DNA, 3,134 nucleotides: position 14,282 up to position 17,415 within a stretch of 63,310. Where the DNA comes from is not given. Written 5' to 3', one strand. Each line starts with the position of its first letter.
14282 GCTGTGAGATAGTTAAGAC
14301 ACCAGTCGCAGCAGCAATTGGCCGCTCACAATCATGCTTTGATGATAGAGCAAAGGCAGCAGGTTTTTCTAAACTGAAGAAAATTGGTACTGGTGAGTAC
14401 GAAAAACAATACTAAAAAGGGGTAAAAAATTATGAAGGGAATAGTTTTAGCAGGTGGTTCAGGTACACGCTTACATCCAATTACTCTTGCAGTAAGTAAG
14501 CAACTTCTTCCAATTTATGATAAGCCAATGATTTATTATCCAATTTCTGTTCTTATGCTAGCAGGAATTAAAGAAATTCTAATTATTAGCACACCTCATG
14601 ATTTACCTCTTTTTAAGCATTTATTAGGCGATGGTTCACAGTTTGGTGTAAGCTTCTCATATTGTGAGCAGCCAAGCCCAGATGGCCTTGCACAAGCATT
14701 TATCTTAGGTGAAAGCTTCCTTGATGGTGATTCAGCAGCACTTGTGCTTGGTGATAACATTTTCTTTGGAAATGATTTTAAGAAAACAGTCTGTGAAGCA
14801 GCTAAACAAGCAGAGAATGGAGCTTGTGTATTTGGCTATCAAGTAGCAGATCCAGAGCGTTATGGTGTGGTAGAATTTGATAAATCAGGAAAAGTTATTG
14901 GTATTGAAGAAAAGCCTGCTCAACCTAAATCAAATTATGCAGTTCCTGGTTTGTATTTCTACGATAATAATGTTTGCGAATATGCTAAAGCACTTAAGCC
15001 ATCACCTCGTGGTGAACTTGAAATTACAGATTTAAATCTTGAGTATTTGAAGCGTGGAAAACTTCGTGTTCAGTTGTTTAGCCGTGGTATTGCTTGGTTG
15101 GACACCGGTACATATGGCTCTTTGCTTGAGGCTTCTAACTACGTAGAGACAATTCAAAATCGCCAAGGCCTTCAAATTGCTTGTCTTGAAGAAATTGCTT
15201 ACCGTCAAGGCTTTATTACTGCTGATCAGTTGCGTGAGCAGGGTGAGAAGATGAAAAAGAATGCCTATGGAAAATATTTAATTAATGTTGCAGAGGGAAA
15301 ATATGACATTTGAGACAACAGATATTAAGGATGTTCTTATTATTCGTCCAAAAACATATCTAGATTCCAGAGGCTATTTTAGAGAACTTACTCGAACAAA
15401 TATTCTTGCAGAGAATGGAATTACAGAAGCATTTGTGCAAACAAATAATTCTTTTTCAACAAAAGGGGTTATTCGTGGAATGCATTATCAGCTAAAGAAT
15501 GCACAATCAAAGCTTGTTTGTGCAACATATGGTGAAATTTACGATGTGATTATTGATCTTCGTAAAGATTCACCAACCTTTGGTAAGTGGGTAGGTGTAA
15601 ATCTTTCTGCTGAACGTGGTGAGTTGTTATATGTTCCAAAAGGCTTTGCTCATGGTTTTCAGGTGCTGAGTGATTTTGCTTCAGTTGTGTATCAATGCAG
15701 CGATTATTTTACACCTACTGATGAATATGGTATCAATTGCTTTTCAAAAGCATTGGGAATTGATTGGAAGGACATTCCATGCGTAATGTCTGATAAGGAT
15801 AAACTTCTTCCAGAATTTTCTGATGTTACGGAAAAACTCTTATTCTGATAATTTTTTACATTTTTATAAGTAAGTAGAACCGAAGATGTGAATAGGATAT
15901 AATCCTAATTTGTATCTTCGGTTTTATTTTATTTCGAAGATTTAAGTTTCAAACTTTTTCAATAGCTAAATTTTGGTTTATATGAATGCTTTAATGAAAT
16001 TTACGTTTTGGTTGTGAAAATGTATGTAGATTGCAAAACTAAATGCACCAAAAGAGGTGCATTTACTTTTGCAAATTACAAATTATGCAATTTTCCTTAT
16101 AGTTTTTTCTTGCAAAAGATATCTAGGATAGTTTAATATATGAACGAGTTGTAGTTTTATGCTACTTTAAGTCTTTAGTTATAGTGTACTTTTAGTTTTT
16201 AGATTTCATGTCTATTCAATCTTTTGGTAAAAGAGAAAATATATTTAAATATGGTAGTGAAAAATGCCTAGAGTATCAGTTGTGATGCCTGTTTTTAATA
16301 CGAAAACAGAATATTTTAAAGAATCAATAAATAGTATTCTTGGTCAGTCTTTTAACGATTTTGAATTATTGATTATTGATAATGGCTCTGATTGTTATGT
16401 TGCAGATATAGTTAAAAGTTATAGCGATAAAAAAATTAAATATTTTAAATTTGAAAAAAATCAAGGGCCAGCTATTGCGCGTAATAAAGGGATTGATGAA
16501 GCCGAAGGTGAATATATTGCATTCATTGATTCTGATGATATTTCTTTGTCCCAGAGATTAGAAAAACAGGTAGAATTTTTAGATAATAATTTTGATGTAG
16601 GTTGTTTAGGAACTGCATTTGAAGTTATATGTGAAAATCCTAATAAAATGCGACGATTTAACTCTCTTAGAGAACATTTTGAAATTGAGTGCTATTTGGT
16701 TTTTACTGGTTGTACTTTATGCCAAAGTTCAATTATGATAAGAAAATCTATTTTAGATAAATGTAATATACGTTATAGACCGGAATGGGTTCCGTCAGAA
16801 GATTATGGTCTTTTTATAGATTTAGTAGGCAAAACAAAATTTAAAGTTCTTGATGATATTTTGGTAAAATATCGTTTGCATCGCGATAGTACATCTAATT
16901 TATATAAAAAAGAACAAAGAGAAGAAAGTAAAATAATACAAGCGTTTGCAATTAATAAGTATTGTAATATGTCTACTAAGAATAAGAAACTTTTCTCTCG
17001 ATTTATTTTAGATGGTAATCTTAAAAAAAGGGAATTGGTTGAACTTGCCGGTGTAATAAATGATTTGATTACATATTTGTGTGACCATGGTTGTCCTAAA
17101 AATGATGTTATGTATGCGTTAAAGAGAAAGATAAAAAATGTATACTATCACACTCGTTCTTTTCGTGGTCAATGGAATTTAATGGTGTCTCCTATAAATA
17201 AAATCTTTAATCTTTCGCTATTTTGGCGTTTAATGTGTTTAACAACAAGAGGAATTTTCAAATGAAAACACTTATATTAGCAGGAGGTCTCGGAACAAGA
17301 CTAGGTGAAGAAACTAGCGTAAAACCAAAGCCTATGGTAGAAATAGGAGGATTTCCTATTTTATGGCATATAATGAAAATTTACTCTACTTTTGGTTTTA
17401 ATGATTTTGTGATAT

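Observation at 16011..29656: Surface-glycan gene cassette bracketed by direct copies of a palindromic element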

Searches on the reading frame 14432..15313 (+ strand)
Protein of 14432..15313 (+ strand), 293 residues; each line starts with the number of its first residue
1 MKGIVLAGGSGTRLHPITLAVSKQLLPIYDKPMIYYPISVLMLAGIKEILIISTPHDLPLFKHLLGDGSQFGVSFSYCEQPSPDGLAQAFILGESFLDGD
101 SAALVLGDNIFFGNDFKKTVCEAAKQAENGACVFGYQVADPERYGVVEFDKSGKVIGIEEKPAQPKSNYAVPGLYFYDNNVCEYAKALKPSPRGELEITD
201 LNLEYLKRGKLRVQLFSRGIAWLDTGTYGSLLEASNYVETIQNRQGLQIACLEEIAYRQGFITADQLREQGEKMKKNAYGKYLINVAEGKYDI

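Call 10: search_protein_families(library=pfam, proteins=[window:14432-15313:+])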
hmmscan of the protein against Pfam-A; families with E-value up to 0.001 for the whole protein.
window:14432-15313:+ (293 aa): 2 families
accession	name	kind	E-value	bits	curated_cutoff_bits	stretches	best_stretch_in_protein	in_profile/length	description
PF00483.29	NTP_transferase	-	1.5e-74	251.1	21.2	1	2-239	1-243/245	Nucleotidyl transferase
PF12804.13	NTP_transf_3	-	1.8e-11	44.9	27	1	3-137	1-124/160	MobA-like NTP transferase domain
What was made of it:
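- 14432..15313 (+): rmlA (glucose-1-phosphate thymidylyltransferase), left flanking gene outside the unit. Pfam NTP_transferase, 251 bits (call 10).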

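Call 29: find_encoding_contigs(protein=window:14432-15313:+, flank=10000, max_places=10)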
Protein window:14432-15313:+ (293 aa): 5 contigs read that carry it; 4 places shown.
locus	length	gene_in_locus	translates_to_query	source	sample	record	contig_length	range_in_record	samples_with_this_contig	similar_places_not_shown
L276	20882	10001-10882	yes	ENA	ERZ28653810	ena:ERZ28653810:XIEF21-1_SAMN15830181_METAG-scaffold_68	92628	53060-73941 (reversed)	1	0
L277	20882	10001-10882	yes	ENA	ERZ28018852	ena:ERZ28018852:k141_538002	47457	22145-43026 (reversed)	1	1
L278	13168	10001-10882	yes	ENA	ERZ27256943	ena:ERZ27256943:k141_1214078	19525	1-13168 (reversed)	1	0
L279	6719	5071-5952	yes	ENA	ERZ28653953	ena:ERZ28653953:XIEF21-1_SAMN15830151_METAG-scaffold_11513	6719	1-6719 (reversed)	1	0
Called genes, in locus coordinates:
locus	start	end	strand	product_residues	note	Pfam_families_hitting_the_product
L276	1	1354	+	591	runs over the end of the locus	PF00561:Abhydrolase_1, PF13489:Methyltransf_23 (weak), PF07021:MetW, PF13847:Methyltransf_31 (weak), PF08241:Methyltransf_11, PF08242:Methyltransf_12 (weak), PF13649:Methyltransf_25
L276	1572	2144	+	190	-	PF08207:EFP_N, PF01132:EFP, PF09285:Elong-fact-P_C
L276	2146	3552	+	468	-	-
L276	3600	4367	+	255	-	PF01476:LysM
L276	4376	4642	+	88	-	-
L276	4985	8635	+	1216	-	PF02463:SMC_N, PF13175:AAA_15, PF13304:AAA_21 (weak), PF13476:AAA_23, PF24161:CCDC39 (faint), PF06470:SMC_hinge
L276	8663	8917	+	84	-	-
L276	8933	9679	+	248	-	PF00300:His_Phos_1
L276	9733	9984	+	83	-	PF09723:Zn_ribbon_8 (weak)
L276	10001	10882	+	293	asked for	PF00483:NTP_transferase, PF12804:NTP_transf_3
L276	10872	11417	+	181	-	PF00908:dTDP_sugar_isom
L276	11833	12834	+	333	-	PF00535:Glycos_transf_2, PF10111:Glyco_tranf_2_2, PF13641:Glyco_tranf_2_3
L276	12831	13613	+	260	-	PF00483:NTP_transferase, PF12804:NTP_transf_3 (weak)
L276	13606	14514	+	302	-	PF01370:Epimerase, PF16363:GDP_Man_Dehyd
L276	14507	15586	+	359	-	PF01370:Epimerase, PF02719:Polysacc_synt_2, PF16363:GDP_Man_Dehyd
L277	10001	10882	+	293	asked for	PF00483:NTP_transferase, PF12804:NTP_transf_3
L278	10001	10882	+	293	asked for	PF00483:NTP_transferase, PF12804:NTP_transf_3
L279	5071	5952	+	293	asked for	PF00483:NTP_transferase, PF12804:NTP_transf_3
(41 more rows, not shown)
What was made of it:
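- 15303..15848 (+): rmlC (dTDP-4-dehydrorhamnose 3,5-epimerase), last native gene on the left. It is followed by a hairpin plus T-run at about 15876-15930. A 181-aa gene call on the identical contigs gives this start (call 29).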

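Call 58: find_homologous_proteins(query=window:14432-15313:+, max_evalue=1e-100)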
Query window:14432-15313:+ (293 aa): 7996 proteins with E <= 1e-100 among 8000 candidates; the best 120 are listed.
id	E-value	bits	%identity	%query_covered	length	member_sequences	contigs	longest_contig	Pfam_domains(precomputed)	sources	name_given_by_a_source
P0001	1.1e-181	620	94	100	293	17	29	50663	PF00483.30,PF12804.14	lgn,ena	-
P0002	7.8e-180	614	92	100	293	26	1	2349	PF00483.30,PF12804.14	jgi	jgi:glucose-1-phosphate thymidylyltransferase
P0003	1.5e-178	610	92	100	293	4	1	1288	PF00483.30,PF12804.14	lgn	-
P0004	4.6e-148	510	78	100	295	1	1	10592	PF00483.30,PF12804.14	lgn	-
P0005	1.0e-140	486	75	98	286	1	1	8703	PF00483.30,PF12804.14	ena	-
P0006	7.2e-140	483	74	98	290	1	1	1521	PF00483.30,PF12804.14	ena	-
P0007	8.6e-140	483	74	98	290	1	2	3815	PF00483.30,PF12804.14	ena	-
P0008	2.1e-139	482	74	98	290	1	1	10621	PF00483.30,PF12804.14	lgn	-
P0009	2.8e-139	481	74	98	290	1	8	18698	PF00483.30,PF12804.14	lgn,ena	-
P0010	6.1e-139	480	71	98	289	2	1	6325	PF00483.30,PF12804.14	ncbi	-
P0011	2.1e-138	478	74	98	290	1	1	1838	PF00483.30,PF12804.14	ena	-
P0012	2.7e-138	478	74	98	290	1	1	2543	PF00483.30,PF12804.14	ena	-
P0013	6.0e-138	477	74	98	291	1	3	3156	PF00483.30,PF12804.14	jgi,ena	-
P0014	7.3e-138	477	-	-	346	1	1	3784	PF00483.30,PF12804.14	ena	-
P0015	8.8e-138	476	73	98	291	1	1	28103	PF00483.30,PF12804.14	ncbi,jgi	ncbi:MAG: glucose-1-phosphate thymidylyltransferase RfbA [Kiritimatiellia bacterium]|jgi:glucose-1-p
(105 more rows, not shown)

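Call 59: find_encoding_contigs(protein=P0001, flank=10000, max_places=10)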
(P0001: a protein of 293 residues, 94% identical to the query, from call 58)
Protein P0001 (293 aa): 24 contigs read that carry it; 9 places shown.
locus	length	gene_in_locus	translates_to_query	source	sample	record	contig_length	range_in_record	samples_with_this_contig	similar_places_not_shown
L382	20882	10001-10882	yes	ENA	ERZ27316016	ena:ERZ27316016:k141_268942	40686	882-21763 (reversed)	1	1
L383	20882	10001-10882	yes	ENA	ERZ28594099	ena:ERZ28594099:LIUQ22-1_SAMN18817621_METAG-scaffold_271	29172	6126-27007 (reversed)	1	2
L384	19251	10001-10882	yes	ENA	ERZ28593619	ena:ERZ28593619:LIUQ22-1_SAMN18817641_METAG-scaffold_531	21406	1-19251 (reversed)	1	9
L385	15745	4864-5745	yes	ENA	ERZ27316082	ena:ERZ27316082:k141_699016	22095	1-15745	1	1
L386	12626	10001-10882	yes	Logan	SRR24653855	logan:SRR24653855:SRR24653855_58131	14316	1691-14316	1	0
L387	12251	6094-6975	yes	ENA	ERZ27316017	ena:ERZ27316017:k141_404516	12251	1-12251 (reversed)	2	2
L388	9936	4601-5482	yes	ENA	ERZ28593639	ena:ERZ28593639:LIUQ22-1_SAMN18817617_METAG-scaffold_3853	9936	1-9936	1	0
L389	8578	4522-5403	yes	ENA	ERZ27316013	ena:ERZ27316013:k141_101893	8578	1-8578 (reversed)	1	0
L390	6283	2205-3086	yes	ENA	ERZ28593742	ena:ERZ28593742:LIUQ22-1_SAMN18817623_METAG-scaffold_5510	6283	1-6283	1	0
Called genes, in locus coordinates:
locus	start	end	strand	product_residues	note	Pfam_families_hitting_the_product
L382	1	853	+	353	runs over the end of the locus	PF01118:Semialdhyde_dh, PF02774:Semialdhyde_dhC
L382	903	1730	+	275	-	PF01648:ACPS (faint)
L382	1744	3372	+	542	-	PF21922:PBP_dimer_2, PF00905:Transpeptidase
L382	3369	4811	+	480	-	PF01098:FTSW_RODA_SPOVE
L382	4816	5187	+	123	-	PF13811:DUF4186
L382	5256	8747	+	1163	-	PF00515:TPR_1 (faint), PF07719:TPR_2 (faint), PF07721:TPR_4 (faint), PF13181:TPR_8 (faint), PF13374:TPR_10 (faint), PF13424:TPR_12 (faint), PF13428:TPR_14 (faint), PF14559:TPR_19 (weak), +4 more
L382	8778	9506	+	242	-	PF01177:Asp_Glu_race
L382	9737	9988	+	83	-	PF09723:Zn_ribbon_8 (weak)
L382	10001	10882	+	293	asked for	PF00483:NTP_transferase, PF12804:NTP_transf_3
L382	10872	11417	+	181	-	PF00908:dTDP_sugar_isom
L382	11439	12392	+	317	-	PF03706:LPG_synthase_TM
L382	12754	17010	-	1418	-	-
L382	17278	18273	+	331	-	PF00551:Formyl_trans_N, PF02911:Formyl_trans_C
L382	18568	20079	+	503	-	PF02163:Peptidase_M50, PF00595:PDZ (faint), PF17820:PDZ_6 (faint), PF13180:PDZ_2 (weak)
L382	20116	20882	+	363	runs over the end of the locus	PF04551:GcpE, PF26540:GcpE_C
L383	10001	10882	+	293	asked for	PF00483:NTP_transferase, PF12804:NTP_transf_3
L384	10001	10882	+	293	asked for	PF00483:NTP_transferase, PF12804:NTP_transf_3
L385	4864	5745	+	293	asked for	PF00483:NTP_transferase, PF12804:NTP_transf_3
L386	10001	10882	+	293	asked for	PF00483:NTP_transferase, PF12804:NTP_transf_3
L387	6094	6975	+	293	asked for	PF00483:NTP_transferase, PF12804:NTP_transf_3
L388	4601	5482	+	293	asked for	PF00483:NTP_transferase, PF12804:NTP_transf_3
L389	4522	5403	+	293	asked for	PF00483:NTP_transferase, PF12804:NTP_transf_3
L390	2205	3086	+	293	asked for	PF00483:NTP_transferase, PF12804:NTP_transf_3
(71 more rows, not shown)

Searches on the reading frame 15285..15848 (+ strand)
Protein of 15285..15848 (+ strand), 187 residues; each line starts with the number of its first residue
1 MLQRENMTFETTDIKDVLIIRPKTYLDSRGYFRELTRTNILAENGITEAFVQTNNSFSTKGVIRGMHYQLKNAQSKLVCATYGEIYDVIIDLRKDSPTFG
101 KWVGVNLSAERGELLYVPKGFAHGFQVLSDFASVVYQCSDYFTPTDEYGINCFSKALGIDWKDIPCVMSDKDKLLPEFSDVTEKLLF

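Call 10: search_protein_families(library=pfam, proteins=[window:15285-15848:+])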
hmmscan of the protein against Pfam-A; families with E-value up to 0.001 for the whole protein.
window:15285-15848:+ (187 aa): 1 family
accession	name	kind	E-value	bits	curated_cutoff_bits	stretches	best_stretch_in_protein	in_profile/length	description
PF00908.23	dTDP_sugar_isom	-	7e-61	205.2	27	1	12-179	2-167/168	dTDP-4-dehydrorhamnose 3,5-epimerase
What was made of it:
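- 15303..15848 (+): Pfam dTDP_sugar_isom, 205 bits (call 10).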

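Call 22: find_encoding_contigs(protein=window:15285-15848:+, flank=10000, max_places=10)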
Protein window:15285-15848:+ (187 aa): no gene with exactly this product is on record in the collection.
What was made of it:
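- Tried and rejected: The RmlC look-up failed because of the ORF start I chose (call 22).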

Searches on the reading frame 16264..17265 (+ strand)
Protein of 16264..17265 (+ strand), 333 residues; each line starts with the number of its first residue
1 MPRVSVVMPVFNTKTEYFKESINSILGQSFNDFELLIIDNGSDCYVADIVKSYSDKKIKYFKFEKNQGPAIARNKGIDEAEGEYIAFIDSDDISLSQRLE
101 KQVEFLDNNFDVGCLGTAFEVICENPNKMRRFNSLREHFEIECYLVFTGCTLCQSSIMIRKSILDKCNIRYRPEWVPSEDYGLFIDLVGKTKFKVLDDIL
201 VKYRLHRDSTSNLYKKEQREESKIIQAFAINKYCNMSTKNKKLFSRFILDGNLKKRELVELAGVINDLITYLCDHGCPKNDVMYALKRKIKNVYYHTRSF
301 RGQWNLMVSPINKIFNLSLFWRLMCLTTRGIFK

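Call 10: search_protein_families(library=pfam, proteins=[window:16264-17265:+])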
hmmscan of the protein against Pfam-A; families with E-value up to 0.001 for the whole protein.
window:16264-17265:+ (333 aa): 3 families
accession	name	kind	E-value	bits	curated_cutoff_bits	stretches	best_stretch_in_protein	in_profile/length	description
PF00535.33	Glycos_transf_2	-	8e-34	117.4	23.3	1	5-166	1-166/168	Glycosyl transferase family 2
PF10111.15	Glyco_tranf_2_2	-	2.2e-14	54.1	27.3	1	5-141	1-146/276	Glycosyltransferase like family 2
PF13641.12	Glyco_tranf_2_3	-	1.8e-10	41.7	27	1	2-140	1-146/230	Glycosyltransferase like family 2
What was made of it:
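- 16264..17265 (+): Family-2 glycosyltransferase. Pfam Glycos_transf_2, 117 bits (call 10).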

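Call 50: search_protein_families(library=ncbifam, proteins=[window:16264-17265:+])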
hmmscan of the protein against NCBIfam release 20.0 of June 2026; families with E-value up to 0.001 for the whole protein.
window:16264-17265:+ (333 aa): 21 families
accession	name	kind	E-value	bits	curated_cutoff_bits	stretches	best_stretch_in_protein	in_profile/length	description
NF053739.1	GlytfEpsEBac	equivalog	2.8e-29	101.9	450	1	2-188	1-186/265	glycosyltransferase EpsE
NF047683.1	TeichurnBiosyTuaG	equivalog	4.5e-28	98.6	400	1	2-216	6-216/252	teichuronic acid biosynthesis protein TuaG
NF007482.0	PRK10073.1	equivalog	1.5e-20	73.5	423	1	2-112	6-117/334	glycosyltransferase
NF050050.1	ProtGlycPglI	equivalog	7e-18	65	500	1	1-111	1-113/306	GalNAc(5)-diNAcBac-PP-undecaprenol beta-1,3-glucosyltransferase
NF038302.1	EPS_HpsE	equivalog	1.8e-15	56.7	300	1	5-125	4-130/307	hormogonium polysaccharide biosynthesis glycosyltransferase HpsE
NF041875.1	EPS_EpsD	equivalog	1.2e-14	54.5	370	1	4-116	1-114/325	exopolysaccharide biosynthesis glycosyltransferase EpsD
NF041394.1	GtaseAglG_Halo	equivalog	1.4e-14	54.1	440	1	3-111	2-112/304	glucosyl-dolichyl phosphate glucuronosyltransferase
NF007453.0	PRK10018.1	equivalog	6.8e-14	52.2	382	1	2-101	6-106/280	colanic acid biosynthesis glycosyltransferase WcaA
TIGR04017.1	WcaA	equivalog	7.8e-14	51.9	495.75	1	2-103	5-107/279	colanic acid biosynthesis glycosyltransferase WcaA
TIGR03965.1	mycofact_glyco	equivalog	1e-13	51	280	1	2-134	74-206/467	mycofactocin biosynthesis glycosyltransferase MftF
TIGR03937.1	PgaC_IcaA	equivalog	1.2e-13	50.8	422.3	1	2-113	45-157/407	poly-beta-1,6-N-acetyl-D-glucosamine synthase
NF038299.1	EPS_HpsN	equivalog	1.1e-11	44.3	425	1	2-115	1-115/317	hormogonium polysaccharide biosynthesis glycosyltransferase HpsN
TIGR03111.1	glyc2_xrt_Gpos1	hypoth_equivalog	1.9e-10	40.2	363.95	1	1-133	48-187/439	TIGR03111 family XrtG-associated glycosyltransferase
TIGR04283.1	glyco_like_mftF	equivalog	2e-08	34.1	182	1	4-198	1-180/221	TIGR04283 family arsenosugar biosynthesis glycosyltransferase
TIGR04242.1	nodulat_NodC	equivalog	3.7e-08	32.7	550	1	1-103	47-153/395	chitooligosaccharide synthase NodC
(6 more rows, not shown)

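Call 82: find_encoding_contigs(protein=window:16264-17265:+, flank=10000, max_places=10)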
Protein window:16264-17265:+ (333 aa): 5 contigs read that carry it; 4 places shown.
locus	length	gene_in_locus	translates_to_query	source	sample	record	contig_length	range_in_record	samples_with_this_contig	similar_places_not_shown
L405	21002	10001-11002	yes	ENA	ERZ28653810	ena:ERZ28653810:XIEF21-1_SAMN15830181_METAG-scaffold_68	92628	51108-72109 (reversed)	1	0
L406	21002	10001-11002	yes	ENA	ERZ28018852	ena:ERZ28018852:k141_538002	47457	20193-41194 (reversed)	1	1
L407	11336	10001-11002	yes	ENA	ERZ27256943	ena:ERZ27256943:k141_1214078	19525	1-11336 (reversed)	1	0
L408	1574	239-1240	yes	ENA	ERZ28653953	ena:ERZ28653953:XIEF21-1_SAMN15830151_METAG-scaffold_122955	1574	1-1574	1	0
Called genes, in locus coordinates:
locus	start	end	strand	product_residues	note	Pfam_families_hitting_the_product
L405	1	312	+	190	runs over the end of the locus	PF08207:EFP_N, PF01132:EFP, PF09285:Elong-fact-P_C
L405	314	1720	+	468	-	-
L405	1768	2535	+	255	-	PF01476:LysM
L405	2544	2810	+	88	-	-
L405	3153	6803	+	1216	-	PF02463:SMC_N, PF13175:AAA_15, PF13304:AAA_21 (weak), PF13476:AAA_23, PF24161:CCDC39 (faint), PF06470:SMC_hinge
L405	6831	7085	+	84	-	-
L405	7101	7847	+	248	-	PF00300:His_Phos_1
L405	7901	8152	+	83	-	PF09723:Zn_ribbon_8 (weak)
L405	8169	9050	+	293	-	PF00483:NTP_transferase, PF12804:NTP_transf_3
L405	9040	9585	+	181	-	PF00908:dTDP_sugar_isom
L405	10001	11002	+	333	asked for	PF00535:Glycos_transf_2, PF10111:Glyco_tranf_2_2, PF13641:Glyco_tranf_2_3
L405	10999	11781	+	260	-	PF00483:NTP_transferase, PF12804:NTP_transf_3 (weak)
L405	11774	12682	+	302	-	PF01370:Epimerase, PF16363:GDP_Man_Dehyd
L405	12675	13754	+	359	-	PF01370:Epimerase, PF02719:Polysacc_synt_2, PF16363:GDP_Man_Dehyd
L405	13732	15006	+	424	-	PF13450:NAD_binding_8, PF01593:Amino_oxidase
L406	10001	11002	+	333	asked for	PF00535:Glycos_transf_2, PF10111:Glyco_tranf_2_2, PF13641:Glyco_tranf_2_3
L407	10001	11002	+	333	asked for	PF00535:Glycos_transf_2, PF10111:Glyco_tranf_2_2, PF13641:Glyco_tranf_2_3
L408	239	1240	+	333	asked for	PF00535:Glycos_transf_2, PF10111:Glyco_tranf_2_2, PF13641:Glyco_tranf_2_3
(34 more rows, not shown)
